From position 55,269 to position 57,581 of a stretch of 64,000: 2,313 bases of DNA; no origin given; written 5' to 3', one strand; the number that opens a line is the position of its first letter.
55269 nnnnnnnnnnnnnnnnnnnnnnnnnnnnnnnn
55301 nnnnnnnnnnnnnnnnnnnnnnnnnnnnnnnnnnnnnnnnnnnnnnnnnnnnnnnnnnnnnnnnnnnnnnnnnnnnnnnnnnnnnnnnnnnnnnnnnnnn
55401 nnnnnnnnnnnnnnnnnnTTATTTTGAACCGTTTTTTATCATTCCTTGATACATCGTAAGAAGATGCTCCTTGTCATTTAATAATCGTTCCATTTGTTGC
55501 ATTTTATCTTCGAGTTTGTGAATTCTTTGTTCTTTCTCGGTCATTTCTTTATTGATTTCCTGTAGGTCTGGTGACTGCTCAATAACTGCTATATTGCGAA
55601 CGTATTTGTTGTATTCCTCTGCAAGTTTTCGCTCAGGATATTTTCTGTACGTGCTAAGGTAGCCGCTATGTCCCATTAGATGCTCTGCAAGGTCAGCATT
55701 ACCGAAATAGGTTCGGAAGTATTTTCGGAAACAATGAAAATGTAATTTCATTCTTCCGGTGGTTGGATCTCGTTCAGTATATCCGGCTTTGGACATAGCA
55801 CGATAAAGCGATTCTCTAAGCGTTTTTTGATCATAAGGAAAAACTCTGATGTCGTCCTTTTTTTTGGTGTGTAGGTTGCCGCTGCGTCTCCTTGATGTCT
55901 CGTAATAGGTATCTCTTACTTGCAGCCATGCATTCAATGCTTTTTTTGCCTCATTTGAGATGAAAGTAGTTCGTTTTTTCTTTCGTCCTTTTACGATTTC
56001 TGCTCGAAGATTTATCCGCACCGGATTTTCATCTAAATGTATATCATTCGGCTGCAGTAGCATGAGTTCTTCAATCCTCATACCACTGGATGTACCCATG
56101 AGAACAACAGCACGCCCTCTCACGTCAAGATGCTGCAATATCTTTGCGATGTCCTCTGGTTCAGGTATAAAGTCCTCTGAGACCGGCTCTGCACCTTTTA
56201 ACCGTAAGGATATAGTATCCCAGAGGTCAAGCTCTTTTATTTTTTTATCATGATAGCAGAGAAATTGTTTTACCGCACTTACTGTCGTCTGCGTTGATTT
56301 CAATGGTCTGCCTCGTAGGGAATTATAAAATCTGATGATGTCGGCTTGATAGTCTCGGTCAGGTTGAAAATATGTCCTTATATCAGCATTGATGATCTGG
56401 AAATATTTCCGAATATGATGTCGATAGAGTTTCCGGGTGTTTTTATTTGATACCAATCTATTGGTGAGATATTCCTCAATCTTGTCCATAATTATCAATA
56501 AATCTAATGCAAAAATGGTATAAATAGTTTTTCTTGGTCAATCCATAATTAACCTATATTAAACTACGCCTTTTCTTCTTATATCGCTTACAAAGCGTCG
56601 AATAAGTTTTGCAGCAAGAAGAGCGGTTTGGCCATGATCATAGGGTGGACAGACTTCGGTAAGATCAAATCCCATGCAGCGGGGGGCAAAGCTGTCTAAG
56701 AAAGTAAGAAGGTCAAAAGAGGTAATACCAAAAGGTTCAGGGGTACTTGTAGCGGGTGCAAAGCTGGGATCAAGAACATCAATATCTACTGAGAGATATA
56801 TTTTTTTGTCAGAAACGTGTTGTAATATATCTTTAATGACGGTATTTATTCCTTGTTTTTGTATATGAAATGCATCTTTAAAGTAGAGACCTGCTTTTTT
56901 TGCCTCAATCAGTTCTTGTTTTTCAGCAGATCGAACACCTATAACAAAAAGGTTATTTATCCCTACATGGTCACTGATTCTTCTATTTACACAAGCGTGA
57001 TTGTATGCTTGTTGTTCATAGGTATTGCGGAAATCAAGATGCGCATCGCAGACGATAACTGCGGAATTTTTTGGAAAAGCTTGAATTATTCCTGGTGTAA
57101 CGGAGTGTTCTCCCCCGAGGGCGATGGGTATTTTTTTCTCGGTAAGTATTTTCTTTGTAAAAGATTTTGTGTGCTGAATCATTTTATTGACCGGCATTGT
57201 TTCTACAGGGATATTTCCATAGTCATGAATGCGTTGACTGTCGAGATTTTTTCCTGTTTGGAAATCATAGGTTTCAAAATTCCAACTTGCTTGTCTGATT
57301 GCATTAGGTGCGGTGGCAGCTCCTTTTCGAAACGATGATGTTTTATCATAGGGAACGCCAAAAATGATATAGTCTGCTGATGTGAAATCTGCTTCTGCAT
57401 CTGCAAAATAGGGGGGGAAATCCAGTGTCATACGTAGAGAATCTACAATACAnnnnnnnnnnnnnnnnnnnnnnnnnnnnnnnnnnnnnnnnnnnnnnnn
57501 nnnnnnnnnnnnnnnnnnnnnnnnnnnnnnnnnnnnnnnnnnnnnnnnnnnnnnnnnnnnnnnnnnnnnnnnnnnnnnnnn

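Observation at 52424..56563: Compact integrase-bearing island wedged between host genes: candidate cryptic provirus or satellite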

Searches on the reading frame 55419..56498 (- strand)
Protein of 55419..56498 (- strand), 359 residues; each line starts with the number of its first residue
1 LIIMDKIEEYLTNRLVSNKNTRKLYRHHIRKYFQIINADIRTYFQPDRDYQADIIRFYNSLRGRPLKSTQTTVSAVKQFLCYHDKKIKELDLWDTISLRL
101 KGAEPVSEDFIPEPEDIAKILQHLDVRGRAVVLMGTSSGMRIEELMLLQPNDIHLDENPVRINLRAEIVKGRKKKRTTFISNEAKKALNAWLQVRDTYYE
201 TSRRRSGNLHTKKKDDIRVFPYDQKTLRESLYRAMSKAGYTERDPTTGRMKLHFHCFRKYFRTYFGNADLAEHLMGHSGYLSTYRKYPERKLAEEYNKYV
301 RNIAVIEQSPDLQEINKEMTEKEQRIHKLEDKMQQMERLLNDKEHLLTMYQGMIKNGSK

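Call 8: search_protein_families(library=pfam, max_evalue=0.1, proteins=[window:55419-56498:-])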
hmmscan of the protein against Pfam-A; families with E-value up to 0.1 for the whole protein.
window:55419-56498:- (359 aa): 4 families
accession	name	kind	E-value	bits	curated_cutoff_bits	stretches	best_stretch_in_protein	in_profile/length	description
PF00589.27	Phage_integrase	-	2.1e-13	50.9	27.1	1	116-287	7-165/172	Phage integrase family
PF25600.1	TRIM_CC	-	0.056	13.7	30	0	309-347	56-94/142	TRIM protein coiled-coil region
PF03648.19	Glyco_hydro_67N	-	0.062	14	24.3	0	284-330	5-51/120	Glycosyl hydrolase family 67 N-terminus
PF04102.17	SlyX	-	0.096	13.8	30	0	308-342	15-49/67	SlyX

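Call 9: search_protein_families(library=phrogs, max_evalue=0.1, proteins=[window:55419-56498:-])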
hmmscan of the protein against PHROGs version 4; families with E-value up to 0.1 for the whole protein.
window:55419-56498:- (359 aa): 3 families
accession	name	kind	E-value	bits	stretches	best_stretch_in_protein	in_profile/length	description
phrog_1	-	integration and excision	1.9e-22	81.3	1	7-343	170-490/611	integrase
phrog_216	-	integration and excision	8.1e-19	68.8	1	111-347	55-272/301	integrase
phrog_17497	-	unknown function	0.057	14.5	0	255-318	61-131/133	-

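Call 11: find_encoding_contigs(protein=window:55419-56489:-, flank=8000, max_places=10)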
Protein window:55419-56489:- (356 aa): no gene with exactly this product is on record in the collection.

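Call 12: find_homologous_proteins(query=window:55419-56489:-, max_evalue=0.001)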
Query window:55419-56489:- (356 aa): 44 proteins with E <= 0.001 among 1432 candidates.
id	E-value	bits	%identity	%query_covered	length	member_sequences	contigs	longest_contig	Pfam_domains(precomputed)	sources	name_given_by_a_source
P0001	6.0e-236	800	100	100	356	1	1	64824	PF00589.28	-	-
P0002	2.1e-106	374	51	94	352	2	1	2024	PF00589.28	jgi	jgi:integrase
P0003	1.8e-101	358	48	94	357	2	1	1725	PF00589.28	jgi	-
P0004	4.8e-100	353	47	94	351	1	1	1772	PF00589.28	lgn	-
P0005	1.6e-96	342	48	94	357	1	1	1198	PF00589.28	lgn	-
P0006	8.8e-91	323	42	100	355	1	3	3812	PF00589.28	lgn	-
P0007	1.3e-89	319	45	94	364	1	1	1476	PF00589.28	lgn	-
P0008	1.7e-89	318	45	93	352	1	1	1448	PF00589.28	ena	-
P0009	8.0e-85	303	46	93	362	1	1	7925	PF00589.28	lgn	-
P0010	3.3e-83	298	42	95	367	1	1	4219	PF00589.28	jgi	jgi:integrase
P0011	1.2e-80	289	43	93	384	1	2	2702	PF00589.28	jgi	-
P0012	1.6e-80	289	42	94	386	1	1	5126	PF00589.28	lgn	-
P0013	4.6e-80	287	42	96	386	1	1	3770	PF00589.28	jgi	-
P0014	1.9e-79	285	42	94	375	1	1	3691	PF00589.28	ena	-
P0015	2.4e-78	282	40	97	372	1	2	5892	PF00589.28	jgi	-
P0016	7.0e-77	277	42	94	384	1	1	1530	PF00589.28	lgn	-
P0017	2.7e-76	275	39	96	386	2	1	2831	PF00589.28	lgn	-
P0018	3.2e-76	275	43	91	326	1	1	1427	PF00589.28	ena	-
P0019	9.2e-76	273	44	94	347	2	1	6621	PF00589.28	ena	-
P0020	4.0e-75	271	39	99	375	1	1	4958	PF00589.28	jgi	-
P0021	5.3e-74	267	39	98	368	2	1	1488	PF00589.28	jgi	-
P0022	1.9e-71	259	47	79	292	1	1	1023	PF00589.28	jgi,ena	-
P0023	2.4e-71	259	46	72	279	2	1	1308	PF00589.28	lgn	-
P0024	1.4e-70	256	40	95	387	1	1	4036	PF00589.28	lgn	-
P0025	9.4e-70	254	42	95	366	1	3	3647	PF00589.28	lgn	-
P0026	1.5e-68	250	38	94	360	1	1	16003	PF00589.28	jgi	jgi:integrase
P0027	1.7e-68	249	39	95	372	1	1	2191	PF00589.28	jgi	-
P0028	1.1e-67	247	39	95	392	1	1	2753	PF00589.28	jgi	-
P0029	3.8e-65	238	38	97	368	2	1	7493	PF00589.28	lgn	-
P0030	5.8e-64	234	36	94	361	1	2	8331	PF00589.28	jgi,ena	-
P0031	3.9e-63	232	38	94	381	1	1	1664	PF00589.28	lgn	-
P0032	3.4e-60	222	36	97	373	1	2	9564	PF00589.28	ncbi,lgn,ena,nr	ncbi:MAG: site-specific integrase [Thermoplasmatales archaeon]|nr:site-specific integrase [Thermopla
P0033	1.4e-58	217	37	95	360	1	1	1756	PF00589.28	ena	-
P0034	1.1e-57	214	35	95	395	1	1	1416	PF00589.28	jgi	jgi:integrase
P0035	8.9e-56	208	39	84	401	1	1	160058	PF00589.28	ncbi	-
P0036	1.4e-54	204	41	85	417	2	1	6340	PF00589.28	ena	-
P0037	4.9e-54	202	35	95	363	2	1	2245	PF00589.28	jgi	-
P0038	1.4e-50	191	34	100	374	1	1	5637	PF00589.28,PF16795.11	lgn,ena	-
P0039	2.5e-49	186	36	95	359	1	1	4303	PF00589.28,PF16795.11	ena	-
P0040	5.8e-40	156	35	82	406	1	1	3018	PF00589.28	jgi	-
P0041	3.0e-39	153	34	93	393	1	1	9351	PF00589.28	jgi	jgi:integrase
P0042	3.7e-39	153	39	67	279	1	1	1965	PF00589.28,PF16795.11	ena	-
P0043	1.2e-37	148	39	66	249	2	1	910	PF00589.28,PF16795.11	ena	-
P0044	1.5e-15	75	33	54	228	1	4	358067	PF00589.28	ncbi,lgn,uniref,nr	ncbi:tyrosine-type recombinase/integrase [Methanoculleus thermophilus]|uniref:Phage integrase family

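Call 15: find_related_loci(query=A1, collection=viral_contigs, flank=10000)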
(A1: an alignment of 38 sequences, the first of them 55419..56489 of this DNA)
Query A1 (356 aa) in viral_contigs; peptide patterns used: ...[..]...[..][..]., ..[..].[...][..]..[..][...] (x = any residue, [..] = any of these).
146 stretches matched a pattern; 7 encode a relative of the query (tblastn E <= 1e-3); 7 distinct loci.
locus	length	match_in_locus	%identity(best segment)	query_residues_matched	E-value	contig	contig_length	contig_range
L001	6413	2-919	34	29-338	2e-46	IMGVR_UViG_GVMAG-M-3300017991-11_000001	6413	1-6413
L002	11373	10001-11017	34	1-319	2e-44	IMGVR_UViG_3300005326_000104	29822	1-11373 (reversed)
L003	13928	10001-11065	30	1-338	3e-42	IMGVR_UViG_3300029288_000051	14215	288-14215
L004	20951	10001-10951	30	40-339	2e-38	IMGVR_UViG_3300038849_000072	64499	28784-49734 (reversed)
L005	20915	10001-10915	28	16-295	1e-31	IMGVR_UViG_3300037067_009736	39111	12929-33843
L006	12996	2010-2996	27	17-345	2e-28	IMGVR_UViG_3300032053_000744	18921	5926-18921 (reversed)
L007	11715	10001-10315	30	230-327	9e-7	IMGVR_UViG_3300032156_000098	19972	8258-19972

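Call 18: find_related_loci(query=A2, collection=metagenome_contigs, flank=10000)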
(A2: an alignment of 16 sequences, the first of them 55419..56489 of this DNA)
Query A2 (356 aa) in metagenome_contigs; peptide patterns used: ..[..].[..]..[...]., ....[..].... (x = any residue, [..] = any of these).
187 stretches matched a pattern; 22 encode a relative of the query (tblastn E <= 1e-3); 22 distinct loci.
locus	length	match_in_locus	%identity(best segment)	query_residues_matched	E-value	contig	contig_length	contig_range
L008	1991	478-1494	48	1-333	5e-117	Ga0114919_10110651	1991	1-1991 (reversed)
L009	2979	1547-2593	44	1-337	7e-99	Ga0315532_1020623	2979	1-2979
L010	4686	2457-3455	43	1-333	7e-95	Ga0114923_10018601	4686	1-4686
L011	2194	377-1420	43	1-334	4e-95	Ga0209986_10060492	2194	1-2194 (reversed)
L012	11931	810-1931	42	1-344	2e-90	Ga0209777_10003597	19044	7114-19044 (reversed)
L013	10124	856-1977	39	1-340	1e-88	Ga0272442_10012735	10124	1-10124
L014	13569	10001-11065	42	1-337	6e-88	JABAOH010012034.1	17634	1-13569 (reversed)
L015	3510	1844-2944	39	1-350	2e-83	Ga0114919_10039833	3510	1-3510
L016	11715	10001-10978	44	4-336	3e-82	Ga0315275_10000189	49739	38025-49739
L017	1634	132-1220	39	1-333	3e-87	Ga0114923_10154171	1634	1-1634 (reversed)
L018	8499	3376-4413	39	2-334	1e-81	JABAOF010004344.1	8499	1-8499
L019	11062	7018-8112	37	4-356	4e-80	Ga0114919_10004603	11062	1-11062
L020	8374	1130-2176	38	2-334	2e-75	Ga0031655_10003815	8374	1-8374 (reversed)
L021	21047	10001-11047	38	2-334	2e-75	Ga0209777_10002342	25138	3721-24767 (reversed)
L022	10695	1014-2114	36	1-336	3e-71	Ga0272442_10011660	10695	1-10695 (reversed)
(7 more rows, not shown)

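Call 91: search_protein_families(library=ncbifam, proteins=[window:55419-56489:-], max_evalue=0.01)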
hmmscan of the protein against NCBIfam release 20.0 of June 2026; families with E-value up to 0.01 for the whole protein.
window:55419-56489:- (356 aa): 7 families
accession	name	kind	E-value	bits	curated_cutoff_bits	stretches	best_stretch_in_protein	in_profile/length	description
NF040815.2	recomb_XerA_Arch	equivalog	5.6e-16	58.9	220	1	15-275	13-243/263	site-specific tyrosine recombinase/integron integrase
TIGR02224.1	recomb_XerC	equivalog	6.8e-11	42.1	335.15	1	6-211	5-210/295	tyrosine recombinase XerC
TIGR02249.1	integrase_gron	subfamily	9.4e-11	41.6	265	1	2-258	3-242/315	integron integrase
TIGR02225.1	recomb_XerD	equivalog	4.8e-10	39.2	329.6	1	7-276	6-264/290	site-specific tyrosine recombinase XerD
NF001399.0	PRK00283.1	subfamily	1.1e-09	38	279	1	15-275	23-272/300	tyrosine recombinase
NF003462.0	PRK05084.1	equivalog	0.00019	20.3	267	1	124-203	196-269/360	tyrosine recombinase XerS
NF007371.0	PRK09871.1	subfamily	0.007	15.9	222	0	124-200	27-98/198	tyrosine-type DNA invertase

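Call 92: search_solved_structures(query=window:55419-56489:-, max_evalue=0.01, show_alignments=1)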
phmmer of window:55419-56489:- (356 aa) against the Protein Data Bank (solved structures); distinct sequences matched with E-value up to 0.01: 2.
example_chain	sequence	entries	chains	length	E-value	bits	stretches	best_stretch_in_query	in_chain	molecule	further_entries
5hxy_A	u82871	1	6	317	0.00027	23.5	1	6-194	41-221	Tyrosine recombinase XerA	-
2a3v_A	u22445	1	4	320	0.0056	19.2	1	4-199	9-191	site-specific recombinase IntI4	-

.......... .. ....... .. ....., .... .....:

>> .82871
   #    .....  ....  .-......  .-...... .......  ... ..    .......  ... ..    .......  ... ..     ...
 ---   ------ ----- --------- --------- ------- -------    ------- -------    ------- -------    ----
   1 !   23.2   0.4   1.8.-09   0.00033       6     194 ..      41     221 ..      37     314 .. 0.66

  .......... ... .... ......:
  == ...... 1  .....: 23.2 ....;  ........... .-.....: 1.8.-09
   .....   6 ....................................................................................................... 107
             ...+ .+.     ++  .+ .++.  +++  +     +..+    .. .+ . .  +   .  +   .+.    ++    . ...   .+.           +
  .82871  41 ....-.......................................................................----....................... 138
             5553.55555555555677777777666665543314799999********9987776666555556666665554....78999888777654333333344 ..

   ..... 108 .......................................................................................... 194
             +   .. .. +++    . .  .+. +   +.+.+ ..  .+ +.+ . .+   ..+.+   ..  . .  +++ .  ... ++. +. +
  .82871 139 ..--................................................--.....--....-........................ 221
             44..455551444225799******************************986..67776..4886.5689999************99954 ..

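Call 93: search_dna_similar(query=window:55419-56489:-, collection=plasmids, mode=protein, max_evalue=0.00001, max_rows=15)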
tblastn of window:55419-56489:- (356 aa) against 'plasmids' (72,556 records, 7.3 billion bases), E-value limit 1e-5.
No match.

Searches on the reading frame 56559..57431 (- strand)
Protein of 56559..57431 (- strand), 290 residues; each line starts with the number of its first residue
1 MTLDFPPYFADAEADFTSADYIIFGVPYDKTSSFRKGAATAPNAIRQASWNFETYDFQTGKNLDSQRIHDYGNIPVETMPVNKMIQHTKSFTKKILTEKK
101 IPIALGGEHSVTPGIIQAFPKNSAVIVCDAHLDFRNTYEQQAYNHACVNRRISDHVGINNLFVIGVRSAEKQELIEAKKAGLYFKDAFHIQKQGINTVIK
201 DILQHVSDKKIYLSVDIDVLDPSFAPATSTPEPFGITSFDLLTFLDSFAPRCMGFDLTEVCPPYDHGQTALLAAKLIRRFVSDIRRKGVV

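Call 10: find_encoding_contigs(protein=window:56559-57431:-, flank=8000, max_places=10)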
Protein window:56559-57431:- (290 aa): no gene with exactly this product is on record in the collection.

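Call 13: find_related_loci(query=window:56559-57431:-, collection=genome_contigs, flank=10000)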
Query window:56559-57431:- (290 aa) in genome_contigs; peptide patterns used: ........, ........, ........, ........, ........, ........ (x = any residue, [..] = any of these).
29 stretches matched a pattern, but none encodes a relative of the query by tblastn (E <= 1e-3).

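Call 21: find_homologous_proteins(query=window:56559-57431:-, max_evalue=1e-30)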
Query window:56559-57431:- (290 aa): 3026 proteins with E <= 1e-30 among 3786 candidates; the best 120 are listed.
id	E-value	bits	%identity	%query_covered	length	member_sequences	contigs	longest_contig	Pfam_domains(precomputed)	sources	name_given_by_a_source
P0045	3.9e-194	661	100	100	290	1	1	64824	PF00491.27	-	-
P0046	3.3e-115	402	57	99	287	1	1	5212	PF00491.27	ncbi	-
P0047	3.0e-114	399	56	98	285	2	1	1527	PF00491.27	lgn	-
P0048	8.6e-114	398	57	98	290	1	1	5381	PF00491.27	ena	-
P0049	2.5e-113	396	57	99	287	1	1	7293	PF00491.27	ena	-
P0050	3.7e-113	396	59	97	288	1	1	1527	PF00491.27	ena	-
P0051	3.7e-113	396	57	99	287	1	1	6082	PF00491.27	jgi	-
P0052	1.3e-112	394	58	99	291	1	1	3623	PF00491.27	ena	-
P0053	1.9e-112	393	58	96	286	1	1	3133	PF00491.27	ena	-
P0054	2.5e-112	393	57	99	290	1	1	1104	PF00491.27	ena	-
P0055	1.3e-111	391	59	96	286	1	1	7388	PF00491.27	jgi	jgi:agmatinase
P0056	1.3e-111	391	54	98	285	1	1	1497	PF00491.27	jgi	-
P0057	1.3e-111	391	54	98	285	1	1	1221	PF00491.27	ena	-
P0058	1.7e-111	390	57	98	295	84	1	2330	PF00491.27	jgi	-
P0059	5.3e-111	389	59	97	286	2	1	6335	PF00491.27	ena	-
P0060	9.0e-111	388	58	97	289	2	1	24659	PF00491.27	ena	-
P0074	3.3e-109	383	55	98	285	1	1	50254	PF00491.27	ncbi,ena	-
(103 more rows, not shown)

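Call 22: find_encoding_contigs(protein=P0060, flank=6000, max_places=2)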
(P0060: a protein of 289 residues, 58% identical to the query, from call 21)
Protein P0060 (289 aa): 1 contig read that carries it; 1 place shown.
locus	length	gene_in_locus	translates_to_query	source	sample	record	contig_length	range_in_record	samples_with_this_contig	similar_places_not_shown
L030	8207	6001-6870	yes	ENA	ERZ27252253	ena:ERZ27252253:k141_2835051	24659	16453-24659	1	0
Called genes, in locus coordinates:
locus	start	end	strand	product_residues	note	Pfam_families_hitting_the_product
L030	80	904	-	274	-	PF12679:ABC2_membrane_2, PF12730:ABC2_membrane_4, PF10920:DUF2705, PF12698:ABC2_membrane_3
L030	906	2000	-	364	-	PF00005:ABC_tran, PF13304:AAA_21, PF13732:DrrA1-3_C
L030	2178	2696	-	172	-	PF08617:CGI-121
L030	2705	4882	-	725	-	PF04851:ResIII, PF00270:DEAD, PF22527:DEXQc_Suv3, PF00271:Helicase_C, PF20470:HTH_61 (weak), PF21280:Helicase_dom4_arc, PF14520:HHH_5 (weak)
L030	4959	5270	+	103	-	-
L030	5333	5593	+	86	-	PF03144:GTP_EFTU_D2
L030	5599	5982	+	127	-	PF21485:IF5A-like_N, PF01287:eIF-5a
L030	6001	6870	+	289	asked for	PF00491:Arginase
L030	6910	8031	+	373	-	PF00254:FKBP_C (faint)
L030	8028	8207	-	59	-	?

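Call 23: find_encoding_contigs(protein=P0074, flank=6000, max_places=2)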
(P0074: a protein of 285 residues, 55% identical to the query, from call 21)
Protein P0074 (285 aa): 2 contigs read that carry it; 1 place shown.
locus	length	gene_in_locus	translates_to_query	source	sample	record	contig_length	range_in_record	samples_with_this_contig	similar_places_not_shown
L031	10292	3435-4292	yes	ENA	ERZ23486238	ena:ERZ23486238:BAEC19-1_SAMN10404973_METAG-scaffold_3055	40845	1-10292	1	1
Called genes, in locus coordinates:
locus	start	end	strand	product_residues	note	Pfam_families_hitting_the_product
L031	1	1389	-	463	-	?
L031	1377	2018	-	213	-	-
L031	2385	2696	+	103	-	-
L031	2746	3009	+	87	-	PF03144:GTP_EFTU_D2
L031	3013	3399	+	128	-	PF21485:IF5A-like_N, PF01287:eIF-5a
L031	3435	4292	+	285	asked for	PF00491:Arginase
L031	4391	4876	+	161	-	-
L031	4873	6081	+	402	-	PF23955:DUF7284 (weak)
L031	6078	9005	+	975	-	PF23957:DUF7286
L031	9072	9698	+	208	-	PF27849:MAST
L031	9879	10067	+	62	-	-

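Call 24: find_encoding_contigs(protein=P0049, flank=6000, max_places=2)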
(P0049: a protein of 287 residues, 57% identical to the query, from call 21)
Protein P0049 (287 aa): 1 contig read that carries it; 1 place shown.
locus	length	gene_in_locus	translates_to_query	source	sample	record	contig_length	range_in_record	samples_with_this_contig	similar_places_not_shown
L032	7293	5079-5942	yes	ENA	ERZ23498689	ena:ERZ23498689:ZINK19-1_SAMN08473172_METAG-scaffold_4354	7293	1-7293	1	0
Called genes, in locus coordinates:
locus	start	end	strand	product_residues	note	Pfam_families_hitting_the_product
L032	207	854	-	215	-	PF13404:HTH_AsnC-type (weak), PF13412:HTH_24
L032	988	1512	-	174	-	PF08617:CGI-121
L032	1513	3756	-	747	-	PF04851:ResIII, PF00270:DEAD, PF22527:DEXQc_Suv3, PF00271:Helicase_C, PF20470:HTH_61, PF21280:Helicase_dom4_arc, PF14520:HHH_5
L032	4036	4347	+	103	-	-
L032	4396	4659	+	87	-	PF03144:GTP_EFTU_D2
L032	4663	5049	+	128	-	PF21485:IF5A-like_N, PF01287:eIF-5a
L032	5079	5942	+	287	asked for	PF00491:Arginase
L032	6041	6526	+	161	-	-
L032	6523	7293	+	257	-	?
